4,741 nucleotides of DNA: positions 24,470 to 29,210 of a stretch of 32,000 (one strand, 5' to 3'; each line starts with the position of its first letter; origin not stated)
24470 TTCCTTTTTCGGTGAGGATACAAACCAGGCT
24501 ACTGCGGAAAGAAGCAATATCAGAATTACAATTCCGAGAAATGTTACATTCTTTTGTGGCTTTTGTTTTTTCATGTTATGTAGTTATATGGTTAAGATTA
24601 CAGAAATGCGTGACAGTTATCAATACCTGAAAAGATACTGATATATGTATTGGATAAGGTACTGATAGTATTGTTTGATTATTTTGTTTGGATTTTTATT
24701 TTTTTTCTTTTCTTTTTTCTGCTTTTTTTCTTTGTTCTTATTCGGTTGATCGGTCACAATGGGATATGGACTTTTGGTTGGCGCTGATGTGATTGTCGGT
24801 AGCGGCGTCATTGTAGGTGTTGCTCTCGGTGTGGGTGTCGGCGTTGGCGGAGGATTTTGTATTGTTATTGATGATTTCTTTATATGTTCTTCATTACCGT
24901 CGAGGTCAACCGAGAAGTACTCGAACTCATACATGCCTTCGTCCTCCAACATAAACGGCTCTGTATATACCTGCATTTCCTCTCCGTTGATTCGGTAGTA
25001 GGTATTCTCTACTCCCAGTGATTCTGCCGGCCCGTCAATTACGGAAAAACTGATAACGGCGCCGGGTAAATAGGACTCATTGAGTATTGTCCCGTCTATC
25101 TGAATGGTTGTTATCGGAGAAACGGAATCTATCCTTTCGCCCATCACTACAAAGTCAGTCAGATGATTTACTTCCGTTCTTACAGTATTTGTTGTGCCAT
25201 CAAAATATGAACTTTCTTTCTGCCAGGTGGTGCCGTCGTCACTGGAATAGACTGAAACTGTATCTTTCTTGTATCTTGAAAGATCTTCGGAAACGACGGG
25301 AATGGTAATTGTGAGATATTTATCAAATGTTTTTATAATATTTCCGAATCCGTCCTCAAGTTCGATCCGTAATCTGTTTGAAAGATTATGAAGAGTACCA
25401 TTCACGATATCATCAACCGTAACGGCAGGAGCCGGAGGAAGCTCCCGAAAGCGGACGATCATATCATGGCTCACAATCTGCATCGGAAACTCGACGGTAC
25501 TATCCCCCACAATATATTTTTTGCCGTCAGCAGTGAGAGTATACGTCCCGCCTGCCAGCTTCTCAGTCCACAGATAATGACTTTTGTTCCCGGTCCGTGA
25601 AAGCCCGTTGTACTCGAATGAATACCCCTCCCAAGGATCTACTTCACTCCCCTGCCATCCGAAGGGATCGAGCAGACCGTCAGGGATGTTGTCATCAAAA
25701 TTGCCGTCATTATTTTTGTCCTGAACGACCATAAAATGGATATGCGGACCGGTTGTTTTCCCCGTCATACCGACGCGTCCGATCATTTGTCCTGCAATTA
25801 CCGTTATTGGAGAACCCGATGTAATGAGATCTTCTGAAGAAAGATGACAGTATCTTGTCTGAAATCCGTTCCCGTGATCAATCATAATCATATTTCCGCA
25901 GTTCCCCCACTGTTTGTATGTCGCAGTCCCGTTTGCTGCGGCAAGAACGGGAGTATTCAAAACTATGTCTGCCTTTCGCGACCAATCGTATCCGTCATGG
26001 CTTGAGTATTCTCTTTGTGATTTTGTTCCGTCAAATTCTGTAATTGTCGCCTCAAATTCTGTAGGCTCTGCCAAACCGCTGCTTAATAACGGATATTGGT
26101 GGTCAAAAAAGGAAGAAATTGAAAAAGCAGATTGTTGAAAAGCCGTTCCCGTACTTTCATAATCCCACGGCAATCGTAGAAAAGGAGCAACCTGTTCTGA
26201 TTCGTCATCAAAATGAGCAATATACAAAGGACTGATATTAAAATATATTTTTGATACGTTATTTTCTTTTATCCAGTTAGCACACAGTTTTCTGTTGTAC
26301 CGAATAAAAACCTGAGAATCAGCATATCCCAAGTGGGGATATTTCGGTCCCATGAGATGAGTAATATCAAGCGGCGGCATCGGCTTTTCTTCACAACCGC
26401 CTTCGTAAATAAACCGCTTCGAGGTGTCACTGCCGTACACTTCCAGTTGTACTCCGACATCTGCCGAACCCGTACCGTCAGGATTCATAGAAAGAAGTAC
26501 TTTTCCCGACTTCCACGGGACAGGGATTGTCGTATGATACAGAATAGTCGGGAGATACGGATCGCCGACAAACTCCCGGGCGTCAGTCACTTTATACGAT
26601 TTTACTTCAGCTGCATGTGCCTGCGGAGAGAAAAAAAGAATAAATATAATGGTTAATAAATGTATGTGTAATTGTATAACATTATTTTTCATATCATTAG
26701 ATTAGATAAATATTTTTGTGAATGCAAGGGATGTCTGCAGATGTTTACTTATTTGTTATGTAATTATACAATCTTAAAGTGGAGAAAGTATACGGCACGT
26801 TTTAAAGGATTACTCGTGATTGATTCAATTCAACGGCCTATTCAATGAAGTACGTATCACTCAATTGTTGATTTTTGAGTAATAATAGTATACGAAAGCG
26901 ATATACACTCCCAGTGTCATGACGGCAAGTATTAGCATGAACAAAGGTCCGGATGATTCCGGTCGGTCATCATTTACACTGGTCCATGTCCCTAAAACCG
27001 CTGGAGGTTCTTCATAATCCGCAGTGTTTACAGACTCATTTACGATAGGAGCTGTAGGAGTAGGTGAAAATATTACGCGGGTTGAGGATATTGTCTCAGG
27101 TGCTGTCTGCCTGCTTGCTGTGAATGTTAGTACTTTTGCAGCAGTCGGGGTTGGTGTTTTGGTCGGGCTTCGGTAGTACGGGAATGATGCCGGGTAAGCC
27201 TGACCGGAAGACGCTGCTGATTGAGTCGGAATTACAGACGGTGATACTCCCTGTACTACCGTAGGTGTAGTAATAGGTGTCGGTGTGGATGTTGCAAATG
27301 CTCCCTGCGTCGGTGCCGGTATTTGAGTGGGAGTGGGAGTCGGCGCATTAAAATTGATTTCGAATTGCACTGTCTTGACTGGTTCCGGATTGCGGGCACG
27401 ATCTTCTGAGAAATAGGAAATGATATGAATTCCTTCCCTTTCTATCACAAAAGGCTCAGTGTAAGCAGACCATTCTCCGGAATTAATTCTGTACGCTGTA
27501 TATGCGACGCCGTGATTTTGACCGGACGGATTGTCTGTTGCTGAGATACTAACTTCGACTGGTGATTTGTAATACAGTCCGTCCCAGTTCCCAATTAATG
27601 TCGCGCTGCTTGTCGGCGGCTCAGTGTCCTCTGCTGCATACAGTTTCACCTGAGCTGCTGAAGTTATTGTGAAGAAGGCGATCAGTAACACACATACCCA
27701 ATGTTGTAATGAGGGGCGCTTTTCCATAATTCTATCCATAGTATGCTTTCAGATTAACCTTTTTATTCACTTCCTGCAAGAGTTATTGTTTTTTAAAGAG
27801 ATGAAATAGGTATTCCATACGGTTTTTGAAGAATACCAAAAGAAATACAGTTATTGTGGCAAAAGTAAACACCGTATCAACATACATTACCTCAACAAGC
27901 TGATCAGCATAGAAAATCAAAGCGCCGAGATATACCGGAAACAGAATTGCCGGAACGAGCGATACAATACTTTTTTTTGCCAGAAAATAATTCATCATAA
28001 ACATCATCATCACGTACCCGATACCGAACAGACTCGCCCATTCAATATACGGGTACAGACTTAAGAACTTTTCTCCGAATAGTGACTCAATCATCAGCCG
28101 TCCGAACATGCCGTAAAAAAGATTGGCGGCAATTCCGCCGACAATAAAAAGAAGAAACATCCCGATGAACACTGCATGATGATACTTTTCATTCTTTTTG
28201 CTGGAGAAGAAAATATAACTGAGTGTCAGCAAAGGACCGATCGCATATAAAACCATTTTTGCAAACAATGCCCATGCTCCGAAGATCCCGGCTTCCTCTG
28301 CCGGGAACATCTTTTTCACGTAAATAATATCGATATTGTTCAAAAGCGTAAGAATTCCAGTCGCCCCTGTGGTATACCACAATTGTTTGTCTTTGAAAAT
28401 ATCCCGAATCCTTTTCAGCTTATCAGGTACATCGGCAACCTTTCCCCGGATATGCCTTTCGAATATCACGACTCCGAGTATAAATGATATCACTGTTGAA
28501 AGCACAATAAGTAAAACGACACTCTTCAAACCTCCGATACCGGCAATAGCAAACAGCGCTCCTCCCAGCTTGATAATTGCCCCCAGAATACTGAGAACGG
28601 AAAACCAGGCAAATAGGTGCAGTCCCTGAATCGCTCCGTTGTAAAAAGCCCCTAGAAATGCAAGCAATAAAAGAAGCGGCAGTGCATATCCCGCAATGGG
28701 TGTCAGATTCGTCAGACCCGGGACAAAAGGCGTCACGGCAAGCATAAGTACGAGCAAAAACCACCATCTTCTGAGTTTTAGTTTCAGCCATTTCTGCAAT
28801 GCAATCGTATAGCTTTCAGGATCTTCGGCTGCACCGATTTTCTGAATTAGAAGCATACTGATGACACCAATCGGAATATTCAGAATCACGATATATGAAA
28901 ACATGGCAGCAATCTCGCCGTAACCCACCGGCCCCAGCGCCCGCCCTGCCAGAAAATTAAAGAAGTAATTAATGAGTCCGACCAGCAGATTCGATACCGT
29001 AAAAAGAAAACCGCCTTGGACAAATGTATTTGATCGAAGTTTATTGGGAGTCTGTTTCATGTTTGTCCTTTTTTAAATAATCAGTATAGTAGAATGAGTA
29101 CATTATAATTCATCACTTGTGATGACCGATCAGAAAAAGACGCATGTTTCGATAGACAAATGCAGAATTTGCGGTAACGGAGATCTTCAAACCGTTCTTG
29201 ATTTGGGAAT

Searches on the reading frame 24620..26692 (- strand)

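Call 6: search_protein_families(library=pfam, proteins=[window:24620-26692:-])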
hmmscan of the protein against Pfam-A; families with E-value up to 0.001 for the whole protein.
window:24620-26692:- (690 aa): 1 family
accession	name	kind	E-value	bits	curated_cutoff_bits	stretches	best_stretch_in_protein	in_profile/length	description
PF01551.29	Peptidase_M23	-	4.2e-21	75.4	28.7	1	232-326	3-91/96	Peptidase family M23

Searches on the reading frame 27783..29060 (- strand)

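Call 6: search_protein_families(library=pfam, proteins=[window:27783-29060:-])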
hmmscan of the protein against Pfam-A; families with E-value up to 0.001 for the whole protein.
window:27783-29060:- (425 aa): 1 family
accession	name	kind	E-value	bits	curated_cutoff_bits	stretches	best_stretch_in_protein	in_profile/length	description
PF01943.22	Polysacc_synt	-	2.9e-10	40.5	28.2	1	14-279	2-263/274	Polysaccharide biosynthesis protein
